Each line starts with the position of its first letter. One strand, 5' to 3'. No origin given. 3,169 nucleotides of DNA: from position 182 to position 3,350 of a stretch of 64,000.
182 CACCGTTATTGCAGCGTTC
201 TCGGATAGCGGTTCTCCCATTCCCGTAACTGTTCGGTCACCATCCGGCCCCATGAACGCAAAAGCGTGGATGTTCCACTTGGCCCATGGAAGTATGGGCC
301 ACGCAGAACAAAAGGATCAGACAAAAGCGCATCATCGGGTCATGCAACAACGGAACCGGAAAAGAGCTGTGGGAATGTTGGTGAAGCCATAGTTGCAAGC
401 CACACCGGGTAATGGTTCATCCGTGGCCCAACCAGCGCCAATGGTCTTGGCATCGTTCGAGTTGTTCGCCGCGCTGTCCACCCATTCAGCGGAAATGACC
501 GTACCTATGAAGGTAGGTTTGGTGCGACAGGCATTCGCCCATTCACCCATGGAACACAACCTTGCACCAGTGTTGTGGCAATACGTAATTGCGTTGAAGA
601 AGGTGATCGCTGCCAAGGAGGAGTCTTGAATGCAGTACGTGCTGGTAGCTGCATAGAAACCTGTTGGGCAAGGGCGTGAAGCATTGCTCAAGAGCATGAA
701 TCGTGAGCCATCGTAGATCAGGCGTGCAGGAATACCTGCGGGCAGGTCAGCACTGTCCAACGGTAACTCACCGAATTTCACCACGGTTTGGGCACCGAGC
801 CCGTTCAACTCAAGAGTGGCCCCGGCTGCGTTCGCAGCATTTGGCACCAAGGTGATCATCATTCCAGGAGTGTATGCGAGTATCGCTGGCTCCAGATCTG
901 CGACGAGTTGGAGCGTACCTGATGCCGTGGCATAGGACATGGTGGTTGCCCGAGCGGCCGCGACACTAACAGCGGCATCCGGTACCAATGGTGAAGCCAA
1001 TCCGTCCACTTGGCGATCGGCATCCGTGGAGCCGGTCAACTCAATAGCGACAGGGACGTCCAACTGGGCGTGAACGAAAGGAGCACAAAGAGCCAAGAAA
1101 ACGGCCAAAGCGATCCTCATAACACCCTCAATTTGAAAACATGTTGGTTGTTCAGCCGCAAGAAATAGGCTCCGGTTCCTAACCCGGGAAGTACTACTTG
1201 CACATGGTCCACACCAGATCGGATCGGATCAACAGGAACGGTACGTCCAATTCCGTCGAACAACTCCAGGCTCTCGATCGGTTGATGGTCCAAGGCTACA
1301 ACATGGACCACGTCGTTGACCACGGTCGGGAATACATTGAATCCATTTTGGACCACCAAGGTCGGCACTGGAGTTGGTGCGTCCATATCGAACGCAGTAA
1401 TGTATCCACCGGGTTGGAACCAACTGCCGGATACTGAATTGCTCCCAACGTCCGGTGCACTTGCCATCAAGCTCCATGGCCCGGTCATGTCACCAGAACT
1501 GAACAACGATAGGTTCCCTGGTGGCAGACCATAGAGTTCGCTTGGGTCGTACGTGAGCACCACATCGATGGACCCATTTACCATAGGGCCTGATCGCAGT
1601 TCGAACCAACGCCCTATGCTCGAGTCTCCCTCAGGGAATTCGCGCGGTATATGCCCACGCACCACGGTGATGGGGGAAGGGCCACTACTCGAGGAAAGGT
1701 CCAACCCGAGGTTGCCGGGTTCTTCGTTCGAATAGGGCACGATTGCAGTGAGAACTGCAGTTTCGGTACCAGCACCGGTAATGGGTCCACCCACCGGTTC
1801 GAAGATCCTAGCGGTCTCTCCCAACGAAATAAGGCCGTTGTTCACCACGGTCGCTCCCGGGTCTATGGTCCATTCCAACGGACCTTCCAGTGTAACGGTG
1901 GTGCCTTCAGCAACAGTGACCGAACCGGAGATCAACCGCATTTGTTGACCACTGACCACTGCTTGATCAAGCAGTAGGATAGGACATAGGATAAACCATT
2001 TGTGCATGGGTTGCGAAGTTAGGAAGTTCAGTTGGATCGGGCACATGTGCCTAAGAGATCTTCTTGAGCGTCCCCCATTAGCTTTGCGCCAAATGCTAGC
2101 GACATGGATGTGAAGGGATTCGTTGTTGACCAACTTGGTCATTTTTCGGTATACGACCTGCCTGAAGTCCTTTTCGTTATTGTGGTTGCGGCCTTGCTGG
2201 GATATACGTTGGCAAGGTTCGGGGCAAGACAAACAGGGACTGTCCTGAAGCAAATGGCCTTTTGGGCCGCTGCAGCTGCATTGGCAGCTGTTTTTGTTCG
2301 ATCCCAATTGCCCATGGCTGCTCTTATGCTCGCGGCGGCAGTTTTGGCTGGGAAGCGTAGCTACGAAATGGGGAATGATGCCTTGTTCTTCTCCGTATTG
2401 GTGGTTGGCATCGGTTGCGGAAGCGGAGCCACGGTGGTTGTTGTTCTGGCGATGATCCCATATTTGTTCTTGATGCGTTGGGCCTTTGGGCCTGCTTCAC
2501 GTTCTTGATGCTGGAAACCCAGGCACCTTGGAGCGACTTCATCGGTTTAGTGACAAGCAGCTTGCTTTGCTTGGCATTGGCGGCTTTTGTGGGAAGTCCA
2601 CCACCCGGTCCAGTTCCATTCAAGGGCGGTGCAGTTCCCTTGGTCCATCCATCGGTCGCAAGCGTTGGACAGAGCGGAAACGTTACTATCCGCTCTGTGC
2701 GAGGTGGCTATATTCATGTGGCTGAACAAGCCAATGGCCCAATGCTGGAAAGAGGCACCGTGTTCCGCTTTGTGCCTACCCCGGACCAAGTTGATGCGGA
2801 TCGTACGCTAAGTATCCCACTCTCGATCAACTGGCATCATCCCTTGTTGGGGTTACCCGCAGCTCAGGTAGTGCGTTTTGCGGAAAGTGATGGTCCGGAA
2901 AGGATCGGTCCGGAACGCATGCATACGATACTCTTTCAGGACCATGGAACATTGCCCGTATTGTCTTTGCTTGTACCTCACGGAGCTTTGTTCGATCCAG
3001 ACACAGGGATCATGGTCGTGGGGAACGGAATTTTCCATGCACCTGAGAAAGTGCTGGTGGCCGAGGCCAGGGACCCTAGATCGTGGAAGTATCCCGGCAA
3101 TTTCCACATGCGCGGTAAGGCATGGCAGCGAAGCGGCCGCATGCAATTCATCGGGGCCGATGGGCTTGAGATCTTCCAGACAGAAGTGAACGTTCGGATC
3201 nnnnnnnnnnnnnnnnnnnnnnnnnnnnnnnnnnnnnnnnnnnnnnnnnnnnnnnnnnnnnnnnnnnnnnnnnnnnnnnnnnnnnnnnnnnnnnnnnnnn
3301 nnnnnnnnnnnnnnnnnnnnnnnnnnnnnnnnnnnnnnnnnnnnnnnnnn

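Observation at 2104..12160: Operon-like cluster pairing two CotH-family atypical kinases with a Wzy_C (O-antigen-ligase-like) membrane protein, a metallophosphoesterase, a sugar epimerase and an AsnB-type amidotransferase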

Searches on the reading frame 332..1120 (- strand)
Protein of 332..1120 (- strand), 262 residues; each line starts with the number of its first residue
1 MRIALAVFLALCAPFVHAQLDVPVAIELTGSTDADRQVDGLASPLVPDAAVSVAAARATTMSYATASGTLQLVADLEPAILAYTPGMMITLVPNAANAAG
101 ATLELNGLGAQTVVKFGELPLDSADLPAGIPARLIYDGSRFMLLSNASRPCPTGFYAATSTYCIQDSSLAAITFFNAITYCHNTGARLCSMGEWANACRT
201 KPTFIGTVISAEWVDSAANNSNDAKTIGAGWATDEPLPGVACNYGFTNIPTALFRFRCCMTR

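Call 15: search_protein_families(library=ncbifam, proteins=[window:332-1120:-], max_evalue=0.01)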
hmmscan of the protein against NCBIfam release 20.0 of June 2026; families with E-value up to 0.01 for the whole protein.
window:332-1120:- (262 aa): 0 families

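Call 71: search_protein_families(library=pfam, proteins=[window:332-1120:-], max_evalue=1)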
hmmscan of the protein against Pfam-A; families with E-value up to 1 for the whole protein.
window:332-1120:- (262 aa): 1 family
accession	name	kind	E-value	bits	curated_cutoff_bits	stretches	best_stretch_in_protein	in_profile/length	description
PF03781.23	FGE-sulfatase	-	0.004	17.3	23.3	1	171-221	95-141/255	Sulfatase-modifying factor enzyme 1-like domain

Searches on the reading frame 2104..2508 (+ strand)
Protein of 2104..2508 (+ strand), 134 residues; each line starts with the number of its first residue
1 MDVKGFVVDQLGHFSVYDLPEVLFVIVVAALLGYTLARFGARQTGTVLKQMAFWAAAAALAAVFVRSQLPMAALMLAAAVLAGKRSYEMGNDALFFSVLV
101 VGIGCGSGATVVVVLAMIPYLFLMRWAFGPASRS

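Call 6: search_protein_families(library=pfam, proteins=[window:2104-2508:+], max_evalue=0.01)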
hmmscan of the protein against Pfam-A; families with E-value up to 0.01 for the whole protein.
window:2104-2508:+ (134 aa): 0 families

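Call 15: search_protein_families(library=ncbifam, proteins=[window:2104-2508:+], max_evalue=0.01)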
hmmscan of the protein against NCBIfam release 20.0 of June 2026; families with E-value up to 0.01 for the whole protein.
window:2104-2508:+ (134 aa): 0 families

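Call 29: search_protein_families(library=pfam, proteins=[window:2104-2508:+], max_evalue=10)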
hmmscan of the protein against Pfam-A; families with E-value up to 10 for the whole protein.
window:2104-2508:+ (134 aa): 2 families
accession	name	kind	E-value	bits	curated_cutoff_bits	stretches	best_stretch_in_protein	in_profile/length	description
PF11028.14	TMEM260-like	-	0.028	14.6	24.2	1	52-125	101-173/179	Protein O-mannosyl-transferase TMEM260-like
PF24677.1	DUF7657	-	0.5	9.5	26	1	19-117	165-257/401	Domain of unknown function (DUF7657)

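Call 57: search_protein_families(library=pfam, alignment_id=A4, max_evalue=1)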
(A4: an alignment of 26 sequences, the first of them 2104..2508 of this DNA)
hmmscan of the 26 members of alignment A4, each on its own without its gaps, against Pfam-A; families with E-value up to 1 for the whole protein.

A. member 1, window:2104-2508:+ (134 aa): 2 families
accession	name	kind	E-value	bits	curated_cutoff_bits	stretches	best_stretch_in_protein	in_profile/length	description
PF11028.14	TMEM260-like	-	0.028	14.6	24.2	1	52-125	101-173/179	Protein O-mannosyl-transferase TMEM260-like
PF24677.1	DUF7657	-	0.5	9.5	26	1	19-117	165-257/401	Domain of unknown function (DUF7657)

B. families by the number of members that match (of 26 scanned): 41 families (the first 25 are shown)
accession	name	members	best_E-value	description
PF04418.17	DUF543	7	0.026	Domain of unknown function (DUF543)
PF11028.14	TMEM260-like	6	0.0099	Protein O-mannosyl-transferase TMEM260-like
PF09913.15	DUF2142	5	0.014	Predicted membrane protein (DUF2142)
PF20176.3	DUF6541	3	0.0021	Family of unknown function (DUF6541)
PF02322.20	Cyt_bd_oxida_II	2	0.0023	Cytochrome bd terminal oxidase subunit II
PF24661.1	DUF7649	2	0.0053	Domain of unknown function (DUF7649)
PF13515.12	FUSC_2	2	0.019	Fusaric acid resistance protein-like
PF00288.32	GHMP_kinases_N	2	0.17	GHMP kinases N terminal domain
PF01988.24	VIT1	1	0.00011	VIT family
PF06081.17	ArAE_1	1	0.00069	Aromatic acid exporter family member 1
PF19957.5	EAD5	1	0.0067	Effector-associated domain 5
PF05493.18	ATP_synt_H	1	0.013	ATP synthase subunit H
PF24195.1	DUF7420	1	0.018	Family of unknown function (DUF7420)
PF01241.23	PSI_PSAK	1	0.019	Photosystem I psaG / psaK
PF11833.13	CPP1-like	1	0.023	Protein CHAPERONE-LIKE PROTEIN OF POR1-like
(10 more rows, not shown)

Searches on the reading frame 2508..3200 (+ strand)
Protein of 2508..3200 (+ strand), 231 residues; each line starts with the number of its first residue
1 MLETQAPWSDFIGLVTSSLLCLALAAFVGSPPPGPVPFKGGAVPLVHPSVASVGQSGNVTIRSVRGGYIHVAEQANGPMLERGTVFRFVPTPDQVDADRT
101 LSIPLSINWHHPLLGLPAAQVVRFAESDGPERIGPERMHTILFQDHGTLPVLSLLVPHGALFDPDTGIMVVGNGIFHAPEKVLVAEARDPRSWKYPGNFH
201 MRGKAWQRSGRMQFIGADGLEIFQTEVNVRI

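Call 29: search_protein_families(library=pfam, proteins=[window:2508-3200:+], max_evalue=10)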
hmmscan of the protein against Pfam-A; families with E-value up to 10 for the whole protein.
window:2508-3200:+ (231 aa): 1 family
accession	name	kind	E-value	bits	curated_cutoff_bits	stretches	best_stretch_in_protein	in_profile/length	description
PF10904.13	DUF2694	-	0.014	15.9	22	1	48-74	6-32/97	Protein of unknown function (DUF2694)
